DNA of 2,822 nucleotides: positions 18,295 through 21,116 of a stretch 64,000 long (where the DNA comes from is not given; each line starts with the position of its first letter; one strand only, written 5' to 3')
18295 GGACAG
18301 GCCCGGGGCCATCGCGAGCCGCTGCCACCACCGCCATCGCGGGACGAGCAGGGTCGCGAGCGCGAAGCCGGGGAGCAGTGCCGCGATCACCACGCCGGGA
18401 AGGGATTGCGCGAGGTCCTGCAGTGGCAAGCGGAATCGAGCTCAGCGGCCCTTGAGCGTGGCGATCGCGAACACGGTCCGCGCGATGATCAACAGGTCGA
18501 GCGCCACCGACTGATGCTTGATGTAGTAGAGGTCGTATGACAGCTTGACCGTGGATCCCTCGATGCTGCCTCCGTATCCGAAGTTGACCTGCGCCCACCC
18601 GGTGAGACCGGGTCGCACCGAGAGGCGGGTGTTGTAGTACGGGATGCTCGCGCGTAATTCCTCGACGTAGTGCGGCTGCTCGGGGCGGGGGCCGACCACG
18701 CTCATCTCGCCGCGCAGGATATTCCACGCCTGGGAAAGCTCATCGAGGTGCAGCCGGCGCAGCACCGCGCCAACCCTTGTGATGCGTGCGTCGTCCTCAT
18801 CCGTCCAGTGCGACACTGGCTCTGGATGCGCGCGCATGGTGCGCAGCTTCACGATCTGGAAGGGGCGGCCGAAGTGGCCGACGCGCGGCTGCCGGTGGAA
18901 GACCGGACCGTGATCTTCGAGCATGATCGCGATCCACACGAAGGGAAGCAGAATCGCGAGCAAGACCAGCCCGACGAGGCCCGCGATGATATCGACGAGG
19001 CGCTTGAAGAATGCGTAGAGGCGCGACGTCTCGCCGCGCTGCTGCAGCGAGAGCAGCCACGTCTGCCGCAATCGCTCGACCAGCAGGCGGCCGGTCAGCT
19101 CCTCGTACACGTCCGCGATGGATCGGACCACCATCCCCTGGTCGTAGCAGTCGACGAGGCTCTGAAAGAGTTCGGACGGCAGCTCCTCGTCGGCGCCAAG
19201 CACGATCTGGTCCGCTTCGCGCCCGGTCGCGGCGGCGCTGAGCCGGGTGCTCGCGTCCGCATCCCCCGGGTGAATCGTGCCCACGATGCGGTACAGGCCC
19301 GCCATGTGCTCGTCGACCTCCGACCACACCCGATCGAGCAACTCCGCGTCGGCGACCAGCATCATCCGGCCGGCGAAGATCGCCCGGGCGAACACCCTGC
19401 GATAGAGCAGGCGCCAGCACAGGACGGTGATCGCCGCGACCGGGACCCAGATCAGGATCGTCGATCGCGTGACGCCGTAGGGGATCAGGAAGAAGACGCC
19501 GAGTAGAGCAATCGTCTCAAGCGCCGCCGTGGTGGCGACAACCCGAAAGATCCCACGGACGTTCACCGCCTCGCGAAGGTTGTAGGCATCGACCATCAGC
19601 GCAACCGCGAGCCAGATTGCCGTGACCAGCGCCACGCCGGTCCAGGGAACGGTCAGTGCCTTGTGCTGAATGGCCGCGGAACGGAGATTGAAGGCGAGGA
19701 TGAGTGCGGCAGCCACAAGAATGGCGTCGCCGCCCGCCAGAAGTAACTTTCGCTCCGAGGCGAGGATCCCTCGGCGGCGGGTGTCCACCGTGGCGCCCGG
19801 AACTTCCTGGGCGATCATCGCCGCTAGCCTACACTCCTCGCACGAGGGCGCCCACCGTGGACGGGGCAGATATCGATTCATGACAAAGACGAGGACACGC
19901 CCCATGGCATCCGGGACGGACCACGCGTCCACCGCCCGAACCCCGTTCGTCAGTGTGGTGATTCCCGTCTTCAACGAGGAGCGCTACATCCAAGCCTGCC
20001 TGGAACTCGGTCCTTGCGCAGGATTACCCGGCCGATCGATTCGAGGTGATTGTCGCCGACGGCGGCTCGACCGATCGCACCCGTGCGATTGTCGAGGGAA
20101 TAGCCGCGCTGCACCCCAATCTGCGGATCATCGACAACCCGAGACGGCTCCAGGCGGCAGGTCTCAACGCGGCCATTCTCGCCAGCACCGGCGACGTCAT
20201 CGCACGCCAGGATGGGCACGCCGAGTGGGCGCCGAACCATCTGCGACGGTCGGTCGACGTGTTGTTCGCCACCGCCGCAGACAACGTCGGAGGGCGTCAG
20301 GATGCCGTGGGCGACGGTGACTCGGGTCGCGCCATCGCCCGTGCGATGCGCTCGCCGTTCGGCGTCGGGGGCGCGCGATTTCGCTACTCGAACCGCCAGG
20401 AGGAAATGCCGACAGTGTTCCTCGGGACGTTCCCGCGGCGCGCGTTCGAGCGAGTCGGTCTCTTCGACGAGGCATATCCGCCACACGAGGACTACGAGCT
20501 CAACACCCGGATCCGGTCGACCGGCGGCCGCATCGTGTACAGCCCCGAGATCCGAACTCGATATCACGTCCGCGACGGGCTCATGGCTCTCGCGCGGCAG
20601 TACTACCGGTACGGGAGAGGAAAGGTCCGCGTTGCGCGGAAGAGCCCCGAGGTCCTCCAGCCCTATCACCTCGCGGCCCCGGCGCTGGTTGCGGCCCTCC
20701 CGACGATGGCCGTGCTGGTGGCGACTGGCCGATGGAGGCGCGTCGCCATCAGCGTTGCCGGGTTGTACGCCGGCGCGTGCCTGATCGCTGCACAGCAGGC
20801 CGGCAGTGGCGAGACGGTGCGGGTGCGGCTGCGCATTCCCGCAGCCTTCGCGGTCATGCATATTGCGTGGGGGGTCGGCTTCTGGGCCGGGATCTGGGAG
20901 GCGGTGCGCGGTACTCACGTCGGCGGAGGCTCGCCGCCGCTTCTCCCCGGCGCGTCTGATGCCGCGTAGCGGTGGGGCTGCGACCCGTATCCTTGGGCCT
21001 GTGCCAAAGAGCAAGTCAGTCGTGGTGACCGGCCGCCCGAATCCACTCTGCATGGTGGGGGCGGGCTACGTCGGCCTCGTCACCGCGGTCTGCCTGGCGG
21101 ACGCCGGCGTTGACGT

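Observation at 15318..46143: A 31-kb glycan island combining UDP-xylose, pseudaminic acid and heavy O-methylation capacity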

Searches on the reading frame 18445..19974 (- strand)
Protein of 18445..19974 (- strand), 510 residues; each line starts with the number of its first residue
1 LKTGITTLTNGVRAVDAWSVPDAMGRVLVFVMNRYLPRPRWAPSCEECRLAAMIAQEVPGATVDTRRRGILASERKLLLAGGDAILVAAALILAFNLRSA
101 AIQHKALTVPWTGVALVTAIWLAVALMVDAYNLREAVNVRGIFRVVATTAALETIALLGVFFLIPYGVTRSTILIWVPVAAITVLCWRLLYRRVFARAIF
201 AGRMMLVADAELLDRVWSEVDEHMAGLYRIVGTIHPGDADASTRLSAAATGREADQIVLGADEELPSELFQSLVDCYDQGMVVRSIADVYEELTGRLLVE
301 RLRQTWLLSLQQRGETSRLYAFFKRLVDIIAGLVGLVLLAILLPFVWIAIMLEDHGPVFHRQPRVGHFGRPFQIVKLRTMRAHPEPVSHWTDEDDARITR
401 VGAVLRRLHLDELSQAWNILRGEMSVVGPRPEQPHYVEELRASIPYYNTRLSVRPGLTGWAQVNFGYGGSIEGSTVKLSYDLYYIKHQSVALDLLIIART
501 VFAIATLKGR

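Call 5: search_protein_families(library=pfam, proteins=[window:18445-19974:-], max_evalue=0.001)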
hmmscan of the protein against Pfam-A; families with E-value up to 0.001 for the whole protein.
window:18445-19974:- (510 aa): 2 families
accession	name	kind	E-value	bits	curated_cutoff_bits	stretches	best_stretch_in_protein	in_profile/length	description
PF02397.22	Bac_transf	-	5.3e-59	199.2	27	1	324-504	1-177/179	Bacterial sugar transferase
PF13727.12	CoA_binding_3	-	0.00061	20.3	25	0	128-204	3-79/175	CoA-binding domain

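Call 54: find_homologous_proteins(query=window:18445-19974:-, max_evalue=1e-50)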
Query window:18445-19974:- (510 aa): 2362 proteins with E <= 1e-50 among 8000 candidates; the best 120 are listed.
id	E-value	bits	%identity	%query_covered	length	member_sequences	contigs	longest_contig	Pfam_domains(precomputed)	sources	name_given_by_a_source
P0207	5.2e-297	1004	100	90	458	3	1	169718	PF02397.23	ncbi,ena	-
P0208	7.7e-288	973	97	90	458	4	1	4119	PF02397.23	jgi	jgi:exopolysaccharide biosynthesis polyprenyl glycosylphosphotransferase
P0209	6.8e-283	957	96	90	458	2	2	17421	PF02397.23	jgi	jgi:exopolysaccharide biosynthesis polyprenyl glycosylphosphotransferase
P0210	1.4e-264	897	88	90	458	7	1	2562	PF02397.23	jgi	-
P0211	4.9e-245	832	81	90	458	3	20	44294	PF02397.23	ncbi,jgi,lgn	-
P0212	5.3e-245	832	81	90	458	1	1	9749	PF02397.23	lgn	-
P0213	6.8e-245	832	81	90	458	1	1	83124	PF02397.23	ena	-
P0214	3.9e-244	829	81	90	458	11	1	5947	PF02397.23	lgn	-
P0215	4.4e-243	826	81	90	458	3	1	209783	PF02397.23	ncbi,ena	-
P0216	5.2e-243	825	80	90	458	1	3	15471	PF02397.23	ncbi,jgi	jgi:exopolysaccharide biosynthesis polyprenyl glycosylphosphotransferase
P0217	1.2e-242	824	80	90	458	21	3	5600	PF02397.23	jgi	jgi:exopolysaccharide biosynthesis polyprenyl glycosylphosphotransferase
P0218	2.6e-242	823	80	90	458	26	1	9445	PF13727.13,PF02397.23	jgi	jgi:exopolysaccharide biosynthesis polyprenyl glycosylphosphotransferase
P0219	1.1e-241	821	80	90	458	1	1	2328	PF02397.23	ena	-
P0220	1.4e-241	821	80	90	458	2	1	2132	PF02397.23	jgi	jgi:exopolysaccharide biosynthesis polyprenyl glycosylphosphotransferase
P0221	2.2e-241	820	79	90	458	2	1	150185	PF13727.13,PF02397.23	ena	-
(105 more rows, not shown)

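Call 55: find_encoding_contigs(protein=P0209, flank=10000, max_places=2)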
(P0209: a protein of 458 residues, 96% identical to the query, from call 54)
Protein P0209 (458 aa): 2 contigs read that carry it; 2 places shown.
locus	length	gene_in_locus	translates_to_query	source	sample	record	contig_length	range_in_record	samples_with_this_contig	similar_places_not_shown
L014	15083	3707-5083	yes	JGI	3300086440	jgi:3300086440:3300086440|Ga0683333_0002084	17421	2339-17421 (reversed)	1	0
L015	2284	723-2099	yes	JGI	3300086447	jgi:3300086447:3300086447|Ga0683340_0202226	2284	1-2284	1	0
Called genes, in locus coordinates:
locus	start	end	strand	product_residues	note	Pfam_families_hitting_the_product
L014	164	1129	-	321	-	PF01073:3Beta_HSD, PF01370:Epimerase, PF02719:Polysacc_synt_2 (faint), PF04321:RmlD_sub_bind, PF07993:NAD_binding_4 (faint), PF16363:GDP_Man_Dehyd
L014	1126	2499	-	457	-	PF03721:UDPG_MGDP_dh_N, PF00984:UDPG_MGDP_dh, PF03720:UDPG_MGDP_dh_C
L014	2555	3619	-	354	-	PF13506:Glyco_transf_21 (faint), PF00535:Glycos_transf_2, PF10111:Glyco_tranf_2_2 (faint), PF13641:Glyco_tranf_2_3, PF13632:Glyco_trans_2_3 (weak)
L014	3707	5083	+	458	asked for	PF02397:Bac_transf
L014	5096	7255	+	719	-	PF20176:DUF6541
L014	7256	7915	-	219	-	PF03473:MOSC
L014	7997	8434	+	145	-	PF13560:HTH_31, PF01381:HTH_3 (weak)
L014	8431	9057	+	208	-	PF00574:CLP_protease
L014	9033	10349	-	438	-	PF00004:AAA (faint)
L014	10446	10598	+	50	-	-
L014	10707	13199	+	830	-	PF00912:Transgly, PF00905:Transpeptidase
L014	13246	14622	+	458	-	PF01694:Rhomboid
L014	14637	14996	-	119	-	PF02410:RsfS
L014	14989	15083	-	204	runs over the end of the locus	PF01467:CTP_transf_like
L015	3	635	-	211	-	?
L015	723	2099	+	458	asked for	PF02397:Bac_transf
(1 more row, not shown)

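Call 56: find_encoding_contigs(protein=P0213, flank=10000, max_places=1)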
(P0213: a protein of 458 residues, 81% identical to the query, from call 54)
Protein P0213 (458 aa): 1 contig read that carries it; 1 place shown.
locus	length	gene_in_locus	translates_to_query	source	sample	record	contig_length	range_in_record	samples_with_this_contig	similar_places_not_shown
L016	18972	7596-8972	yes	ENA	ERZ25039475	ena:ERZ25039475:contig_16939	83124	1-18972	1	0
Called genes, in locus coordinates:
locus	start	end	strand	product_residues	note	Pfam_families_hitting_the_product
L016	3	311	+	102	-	?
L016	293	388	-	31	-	-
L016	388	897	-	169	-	PF10103:Zincin_2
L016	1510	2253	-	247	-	-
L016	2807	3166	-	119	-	PF02779:Transket_pyr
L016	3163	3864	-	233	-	PF00456:Transketolase_N, PF13292:DXP_synthase_N (weak), PF00676:E1_dh (weak)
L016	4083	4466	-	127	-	PF01370:Epimerase, PF16363:GDP_Man_Dehyd (weak)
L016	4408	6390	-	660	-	PF03721:UDPG_MGDP_dh_N, PF00984:UDPG_MGDP_dh, PF03720:UDPG_MGDP_dh_C, PF01073:3Beta_HSD, PF01370:Epimerase, PF07993:NAD_binding_4 (faint), PF16363:GDP_Man_Dehyd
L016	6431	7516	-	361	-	PF13506:Glyco_transf_21, PF13641:Glyco_tranf_2_3, PF00535:Glycos_transf_2, PF10111:Glyco_tranf_2_2 (faint), PF13632:Glyco_trans_2_3 (weak)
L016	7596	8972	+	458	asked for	PF02397:Bac_transf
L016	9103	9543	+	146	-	-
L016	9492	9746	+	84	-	-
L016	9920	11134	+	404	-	-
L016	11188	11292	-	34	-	-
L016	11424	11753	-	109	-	-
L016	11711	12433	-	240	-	PF00768:Peptidase_S11, PF13354:Beta-lactamase2 (weak)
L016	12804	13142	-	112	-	PF03473:MOSC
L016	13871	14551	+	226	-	PF00574:CLP_protease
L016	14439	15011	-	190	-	PF02566:OsmC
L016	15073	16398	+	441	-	PF02720:DUF222, PF01844:HNH (faint)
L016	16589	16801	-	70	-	-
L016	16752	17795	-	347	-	PF00004:AAA (faint)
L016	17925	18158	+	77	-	-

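Call 83: search_protein_families(library=ncbifam, proteins=[window:18445-19818:-, L014:2558-3619:-], max_evalue=0.00001)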
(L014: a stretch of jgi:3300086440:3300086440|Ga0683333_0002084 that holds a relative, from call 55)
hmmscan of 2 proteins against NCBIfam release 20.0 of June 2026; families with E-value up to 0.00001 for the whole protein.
window:18445-19818:- (458 aa): 10 families
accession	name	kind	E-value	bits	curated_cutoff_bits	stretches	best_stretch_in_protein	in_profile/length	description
TIGR03025.1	EPS_sugtrans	subfamily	3.5e-99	333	295.55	1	31-456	3-442/445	exopolysaccharide biosynthesis polyprenyl glycosylphosphotransferase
TIGR03013.1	EpsB_2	subfamily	3.9e-90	303.1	393.35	1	31-457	3-441/443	TIGR03013 family XrtA/PEP-CTERM system glycosyltransferase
TIGR03023.1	WcaJ_sugtrans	equivalog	2.2e-81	274.5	410.75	1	31-453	3-447/453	undecaprenyl-phosphate glucose phosphotransferase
TIGR03022.1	WbaP_sugtrans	subfamily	4.3e-45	154.8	403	1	30-456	4-453/456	undecaprenyl-phosphate galactose phosphotransferase WbaP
NF007518.0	PRK10124.1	equivalog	2.3e-39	135.4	684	1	264-450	266-455/464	undecaprenyl-phosphate glucose phosphotransferase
NF050817.1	PolSacchBiosHfsE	equivalog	3.3e-35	121.7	750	1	264-450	264-457/467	polysaccharide biosynthesis protein HfsE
NF052601.1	undeca_RfbP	equivalog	1.3e-34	119.5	330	1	263-452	36-235/244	undecaprenyl-phosphate galactose phosphotransferase family protein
NF041877.1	EPS_EpsZ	equivalog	1.8e-33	115.9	800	1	271-457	265-457/459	exopolysaccharide biosynthesis polyisoprenyl-phosphate hexose-1-phosphate transferase EpsZ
NF045514.1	glycotran_HepC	equivalog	2e-20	73.1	140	1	262-379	107-211/220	heterocyst development glycosyltransferase HepC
NF011751.0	PRK15204.1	equivalog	4.9e-19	68.3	907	1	264-450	272-467/476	undecaprenyl-phosphate galactose phosphotransferase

L014:2558-3619:- (354 aa): 18 families
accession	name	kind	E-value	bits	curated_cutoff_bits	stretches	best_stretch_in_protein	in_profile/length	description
TIGR03965.1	mycofact_glyco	equivalog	1e-31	110.4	280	1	11-320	71-374/467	mycofactocin biosynthesis glycosyltransferase MftF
NF041875.1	EPS_EpsD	equivalog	7.5e-23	81.4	370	1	16-252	1-239/325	exopolysaccharide biosynthesis glycosyltransferase EpsD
TIGR03937.1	PgaC_IcaA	equivalog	7.6e-19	67.9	422.3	1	6-106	37-136/407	poly-beta-1,6-N-acetyl-D-glucosamine synthase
TIGR04283.1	glyco_like_mftF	equivalog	2.6e-14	53.4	182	1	16-98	1-75/221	TIGR04283 family arsenosugar biosynthesis glycosyltransferase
NF053739.1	GlytfEpsEBac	equivalog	3.5e-13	49.1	450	1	16-146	3-132/265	glycosyltransferase EpsE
NF007482.0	PRK10073.1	equivalog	2e-12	46.8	423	1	13-119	5-109/334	glycosyltransferase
NF047683.1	TeichurnBiosyTuaG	equivalog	7.3e-12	45.5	400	1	13-120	5-111/252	teichuronic acid biosynthesis protein TuaG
NF045692.1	OglycostaseCruG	equivalog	1.1e-09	37.7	600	1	10-78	37-103/386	2'-O-glycosyltransferase CruG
TIGR03111.1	glyc2_xrt_Gpos1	hypoth_equivalog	1.2e-09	37.5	363.95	1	12-111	47-147/439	TIGR03111 family XrtG-associated glycosyltransferase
TIGR03472.1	HpnI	equivalog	1.9e-09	36.8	310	0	11-74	38-99/373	bacteriohopanetetrol glucosamine biosynthesis glycosyltransferase HpnI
TIGR03469.1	HpnB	hypoth_equivalog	6.1e-09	35.4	379.25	1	14-72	44-101/386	hopene-associated glycosyltransferase HpnB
TIGR04242.1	nodulat_NodC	equivalog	8.7e-09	34.8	550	1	6-120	40-156/395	chitooligosaccharide synthase NodC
NF047588.1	GlcsyltransPgfSStrep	equivalog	1.5e-07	30.9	500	1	16-147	3-136/308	glycosyltransferase PgfS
TIGR04017.1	WcaA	equivalog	3.6e-07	30.1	495.75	1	12-114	3-104/279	colanic acid biosynthesis glycosyltransferase WcaA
NF007453.0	PRK10018.1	equivalog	4.9e-07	29.7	382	1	12-114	4-105/280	colanic acid biosynthesis glycosyltransferase WcaA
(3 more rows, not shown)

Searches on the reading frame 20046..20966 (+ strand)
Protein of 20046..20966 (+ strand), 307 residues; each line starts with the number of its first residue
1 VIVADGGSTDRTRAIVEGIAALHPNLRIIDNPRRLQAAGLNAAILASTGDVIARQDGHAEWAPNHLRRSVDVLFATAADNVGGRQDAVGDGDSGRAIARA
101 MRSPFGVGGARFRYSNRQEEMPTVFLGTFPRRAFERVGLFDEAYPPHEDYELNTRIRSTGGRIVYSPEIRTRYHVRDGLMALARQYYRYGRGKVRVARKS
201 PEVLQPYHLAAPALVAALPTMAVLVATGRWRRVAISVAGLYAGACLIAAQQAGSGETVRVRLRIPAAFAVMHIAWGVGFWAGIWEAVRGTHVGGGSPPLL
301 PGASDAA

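Call 5: search_protein_families(library=pfam, proteins=[window:20046-20966:+], max_evalue=0.001)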
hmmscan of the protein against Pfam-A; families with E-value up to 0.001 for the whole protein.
window:20046-20966:+ (307 aa): 3 families
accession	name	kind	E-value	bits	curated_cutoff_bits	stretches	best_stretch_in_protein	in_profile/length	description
PF00535.33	Glycos_transf_2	-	5.2e-18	66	23.3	1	1-131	30-161/168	Glycosyl transferase family 2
PF13641.12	Glyco_tranf_2_3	-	7.1e-09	36.4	27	1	3-188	36-226/230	Glycosyltransferase like family 2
PF13632.12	Glyco_trans_2_3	-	9.7e-07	29.2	27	1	129-238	79-188/198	Glycosyl transferase family group 2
